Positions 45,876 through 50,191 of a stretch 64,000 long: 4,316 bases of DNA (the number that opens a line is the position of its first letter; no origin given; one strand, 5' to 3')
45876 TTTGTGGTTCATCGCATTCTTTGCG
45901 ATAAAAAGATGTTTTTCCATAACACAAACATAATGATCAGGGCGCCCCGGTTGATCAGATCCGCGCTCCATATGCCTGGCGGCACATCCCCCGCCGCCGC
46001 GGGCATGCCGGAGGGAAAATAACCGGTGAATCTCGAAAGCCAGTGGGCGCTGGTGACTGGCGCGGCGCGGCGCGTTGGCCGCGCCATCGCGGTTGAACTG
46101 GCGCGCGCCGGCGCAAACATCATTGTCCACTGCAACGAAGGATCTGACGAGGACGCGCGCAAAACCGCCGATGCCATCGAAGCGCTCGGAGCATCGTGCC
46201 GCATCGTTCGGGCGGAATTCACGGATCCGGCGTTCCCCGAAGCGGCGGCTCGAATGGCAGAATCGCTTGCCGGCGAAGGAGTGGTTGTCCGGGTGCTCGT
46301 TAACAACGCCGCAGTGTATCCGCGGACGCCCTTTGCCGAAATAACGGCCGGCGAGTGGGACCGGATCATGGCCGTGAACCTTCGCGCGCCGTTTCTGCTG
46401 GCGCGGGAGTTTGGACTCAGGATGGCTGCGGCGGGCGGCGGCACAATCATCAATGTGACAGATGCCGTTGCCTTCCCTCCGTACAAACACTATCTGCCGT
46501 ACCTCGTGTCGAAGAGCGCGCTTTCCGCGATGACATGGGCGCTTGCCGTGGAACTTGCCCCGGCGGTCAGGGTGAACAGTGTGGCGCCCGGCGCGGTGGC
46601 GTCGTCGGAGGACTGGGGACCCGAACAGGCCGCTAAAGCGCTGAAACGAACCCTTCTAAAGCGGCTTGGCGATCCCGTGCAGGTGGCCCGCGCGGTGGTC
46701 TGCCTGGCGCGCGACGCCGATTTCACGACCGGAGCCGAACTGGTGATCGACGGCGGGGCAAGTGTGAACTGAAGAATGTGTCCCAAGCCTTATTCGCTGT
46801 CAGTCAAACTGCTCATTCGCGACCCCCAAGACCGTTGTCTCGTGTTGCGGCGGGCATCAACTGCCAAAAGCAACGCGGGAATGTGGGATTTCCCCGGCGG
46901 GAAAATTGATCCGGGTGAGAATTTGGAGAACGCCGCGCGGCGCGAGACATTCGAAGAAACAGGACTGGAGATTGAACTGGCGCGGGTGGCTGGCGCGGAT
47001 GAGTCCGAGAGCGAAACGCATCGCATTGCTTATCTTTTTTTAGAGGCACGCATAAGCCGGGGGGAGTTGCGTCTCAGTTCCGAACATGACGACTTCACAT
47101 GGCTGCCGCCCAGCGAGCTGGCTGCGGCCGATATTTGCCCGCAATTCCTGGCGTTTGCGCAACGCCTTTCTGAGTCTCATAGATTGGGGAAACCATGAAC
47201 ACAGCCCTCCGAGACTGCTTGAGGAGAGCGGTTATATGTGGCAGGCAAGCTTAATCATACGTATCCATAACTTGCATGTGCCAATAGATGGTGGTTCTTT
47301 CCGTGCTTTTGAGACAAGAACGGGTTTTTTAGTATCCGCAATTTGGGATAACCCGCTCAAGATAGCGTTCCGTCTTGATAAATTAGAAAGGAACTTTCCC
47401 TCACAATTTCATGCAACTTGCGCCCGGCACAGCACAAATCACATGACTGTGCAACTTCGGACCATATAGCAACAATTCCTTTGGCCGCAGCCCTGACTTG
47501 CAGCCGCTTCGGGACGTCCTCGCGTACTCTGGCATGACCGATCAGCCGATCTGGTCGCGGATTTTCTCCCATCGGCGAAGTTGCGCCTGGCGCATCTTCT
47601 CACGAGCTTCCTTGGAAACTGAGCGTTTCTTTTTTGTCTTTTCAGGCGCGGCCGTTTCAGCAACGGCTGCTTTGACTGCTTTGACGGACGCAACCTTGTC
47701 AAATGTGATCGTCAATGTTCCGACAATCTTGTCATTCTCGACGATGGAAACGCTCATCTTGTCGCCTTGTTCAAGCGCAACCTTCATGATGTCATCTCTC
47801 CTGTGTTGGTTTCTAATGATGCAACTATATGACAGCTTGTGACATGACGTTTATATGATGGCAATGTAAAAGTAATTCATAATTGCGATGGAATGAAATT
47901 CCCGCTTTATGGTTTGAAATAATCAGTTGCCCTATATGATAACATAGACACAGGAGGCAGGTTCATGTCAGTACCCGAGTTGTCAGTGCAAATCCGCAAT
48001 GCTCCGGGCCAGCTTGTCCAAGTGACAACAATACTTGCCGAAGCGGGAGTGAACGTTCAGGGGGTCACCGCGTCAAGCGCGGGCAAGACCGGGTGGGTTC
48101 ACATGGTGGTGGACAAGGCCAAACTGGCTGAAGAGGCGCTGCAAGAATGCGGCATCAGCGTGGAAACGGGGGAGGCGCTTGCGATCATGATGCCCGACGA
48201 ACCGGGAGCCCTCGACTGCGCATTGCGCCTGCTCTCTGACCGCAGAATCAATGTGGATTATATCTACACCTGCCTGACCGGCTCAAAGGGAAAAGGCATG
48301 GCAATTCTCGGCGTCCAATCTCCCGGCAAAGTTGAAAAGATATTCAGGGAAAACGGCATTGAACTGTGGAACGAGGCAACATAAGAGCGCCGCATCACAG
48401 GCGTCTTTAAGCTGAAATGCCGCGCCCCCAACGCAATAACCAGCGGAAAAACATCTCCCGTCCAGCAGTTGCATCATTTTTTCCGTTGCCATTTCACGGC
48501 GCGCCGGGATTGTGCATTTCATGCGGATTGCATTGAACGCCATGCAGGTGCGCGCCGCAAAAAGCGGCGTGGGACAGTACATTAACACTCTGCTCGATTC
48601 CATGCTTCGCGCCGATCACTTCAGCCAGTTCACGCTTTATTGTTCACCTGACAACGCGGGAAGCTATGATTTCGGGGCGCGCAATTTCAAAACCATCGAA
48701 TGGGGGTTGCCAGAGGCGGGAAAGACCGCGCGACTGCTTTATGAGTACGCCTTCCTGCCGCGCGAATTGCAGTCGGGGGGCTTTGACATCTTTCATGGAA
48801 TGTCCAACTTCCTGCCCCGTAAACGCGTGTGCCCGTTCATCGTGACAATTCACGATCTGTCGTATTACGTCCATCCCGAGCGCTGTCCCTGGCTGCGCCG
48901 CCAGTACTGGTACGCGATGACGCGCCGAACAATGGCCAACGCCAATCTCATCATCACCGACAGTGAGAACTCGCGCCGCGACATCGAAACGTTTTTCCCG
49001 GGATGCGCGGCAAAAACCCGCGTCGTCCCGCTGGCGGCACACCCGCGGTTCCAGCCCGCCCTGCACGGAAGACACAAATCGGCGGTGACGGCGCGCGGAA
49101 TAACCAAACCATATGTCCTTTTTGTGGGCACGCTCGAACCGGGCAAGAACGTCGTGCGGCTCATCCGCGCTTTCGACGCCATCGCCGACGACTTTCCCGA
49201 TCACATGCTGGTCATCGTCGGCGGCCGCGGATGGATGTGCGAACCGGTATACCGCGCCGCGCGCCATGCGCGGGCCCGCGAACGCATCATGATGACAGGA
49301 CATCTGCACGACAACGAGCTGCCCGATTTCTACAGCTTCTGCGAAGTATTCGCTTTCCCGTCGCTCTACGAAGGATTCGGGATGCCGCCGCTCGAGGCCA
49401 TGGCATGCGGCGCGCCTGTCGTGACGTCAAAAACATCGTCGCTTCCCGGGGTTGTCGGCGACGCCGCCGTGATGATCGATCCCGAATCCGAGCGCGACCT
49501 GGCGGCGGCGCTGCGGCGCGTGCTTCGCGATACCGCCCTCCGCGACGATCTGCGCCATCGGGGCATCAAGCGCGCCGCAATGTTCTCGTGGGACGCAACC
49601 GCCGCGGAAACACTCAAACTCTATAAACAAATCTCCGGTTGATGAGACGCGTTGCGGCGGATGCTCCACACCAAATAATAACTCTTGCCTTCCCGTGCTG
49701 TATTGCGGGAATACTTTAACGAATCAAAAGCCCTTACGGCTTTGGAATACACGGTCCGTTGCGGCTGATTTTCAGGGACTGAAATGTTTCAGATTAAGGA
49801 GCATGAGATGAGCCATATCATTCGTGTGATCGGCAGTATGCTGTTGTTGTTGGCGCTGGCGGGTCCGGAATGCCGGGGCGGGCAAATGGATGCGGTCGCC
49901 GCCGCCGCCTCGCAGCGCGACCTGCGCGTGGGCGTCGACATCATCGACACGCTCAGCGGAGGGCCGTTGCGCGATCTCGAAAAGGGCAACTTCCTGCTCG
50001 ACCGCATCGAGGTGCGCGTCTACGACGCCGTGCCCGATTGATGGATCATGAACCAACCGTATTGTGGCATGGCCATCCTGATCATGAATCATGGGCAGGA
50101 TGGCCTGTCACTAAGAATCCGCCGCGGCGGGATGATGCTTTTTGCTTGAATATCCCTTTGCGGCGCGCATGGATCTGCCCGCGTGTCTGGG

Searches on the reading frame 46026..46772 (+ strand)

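Call 12: search_protein_families(library=pfam, proteins=[window:46026-46772:+], max_evalue=0.001)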
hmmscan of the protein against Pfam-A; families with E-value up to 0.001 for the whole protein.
window:46026-46772:+ (248 aa): 4 families
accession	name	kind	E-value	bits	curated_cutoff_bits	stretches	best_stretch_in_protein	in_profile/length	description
PF13561.12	adh_short_C2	-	3.7e-40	138.4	27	1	12-245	1-235/236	Enoyl-(Acyl carrier protein) reductase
PF00106.31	adh_short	-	5.1e-37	127.7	26.6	1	6-193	1-184/195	short chain dehydrogenase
PF08659.16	KR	-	1.6e-09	38.4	22.6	1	8-121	3-115/180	KR domain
PF23441.1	SDR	-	7.1e-06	26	27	1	101-213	105-215/258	SDR-like rossmann domain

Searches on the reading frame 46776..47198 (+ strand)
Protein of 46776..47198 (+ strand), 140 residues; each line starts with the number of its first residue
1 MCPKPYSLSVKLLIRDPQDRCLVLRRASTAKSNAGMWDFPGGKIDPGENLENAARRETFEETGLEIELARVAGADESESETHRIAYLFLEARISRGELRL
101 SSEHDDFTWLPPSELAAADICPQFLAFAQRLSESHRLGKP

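Call 12: search_protein_families(library=pfam, proteins=[window:46776-47198:+], max_evalue=0.001)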
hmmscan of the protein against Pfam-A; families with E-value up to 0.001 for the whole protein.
window:46776-47198:+ (140 aa): 2 families
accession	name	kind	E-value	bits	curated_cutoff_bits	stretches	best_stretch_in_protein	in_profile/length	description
PF00293.34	NUDIX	-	8.5e-25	87.8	21.1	1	7-119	3-122/134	NUDIX domain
PF14815.12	NUDIX_4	-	2.4e-09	37.4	35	1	12-124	3-107/113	NUDIX domain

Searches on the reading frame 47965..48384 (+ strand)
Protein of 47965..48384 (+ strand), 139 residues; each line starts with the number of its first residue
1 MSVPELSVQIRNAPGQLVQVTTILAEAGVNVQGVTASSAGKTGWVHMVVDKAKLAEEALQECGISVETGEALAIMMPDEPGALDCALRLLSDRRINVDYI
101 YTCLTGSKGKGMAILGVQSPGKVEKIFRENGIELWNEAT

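Call 5: search_protein_families(library=pfam, proteins=[window:47965-48384:+], max_evalue=0.01)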
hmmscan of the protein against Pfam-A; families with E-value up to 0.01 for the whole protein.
window:47965-48384:+ (139 aa): 5 families
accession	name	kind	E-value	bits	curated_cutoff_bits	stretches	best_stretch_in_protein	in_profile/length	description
PF19571.5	ACT_8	-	4.9e-18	65.7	23.5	1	1-136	1-134/141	ACT domain pair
PF01842.31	ACT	-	4.2e-14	52.4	27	2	6-52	3-51/66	ACT domain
PF22629.2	ACT_AHAS_ss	-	5.2e-14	52.6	27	2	6-61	1-58/67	AHAS small subunit-like ACT domain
PF22468.2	ACT_9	-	0.00031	20.9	27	0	9-39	7-37/61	ACT domain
PF13291.12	ACT_4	-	0.00039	21.5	27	0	6-46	9-49/80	ACT domain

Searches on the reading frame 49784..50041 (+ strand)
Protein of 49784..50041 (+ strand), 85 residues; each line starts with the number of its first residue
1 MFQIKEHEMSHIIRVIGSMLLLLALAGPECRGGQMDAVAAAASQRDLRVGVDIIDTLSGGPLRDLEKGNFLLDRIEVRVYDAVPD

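Call 5: search_protein_families(library=pfam, proteins=[window:49784-50041:+], max_evalue=0.01)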
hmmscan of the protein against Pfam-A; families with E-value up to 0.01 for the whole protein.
window:49784-50041:+ (85 aa): 0 families

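Call 27: search_protein_families(library=ncbifam, proteins=[window:49784-50041:+], max_evalue=0.001)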
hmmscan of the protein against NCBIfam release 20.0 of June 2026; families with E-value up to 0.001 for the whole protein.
window:49784-50041:+ (85 aa): 0 families
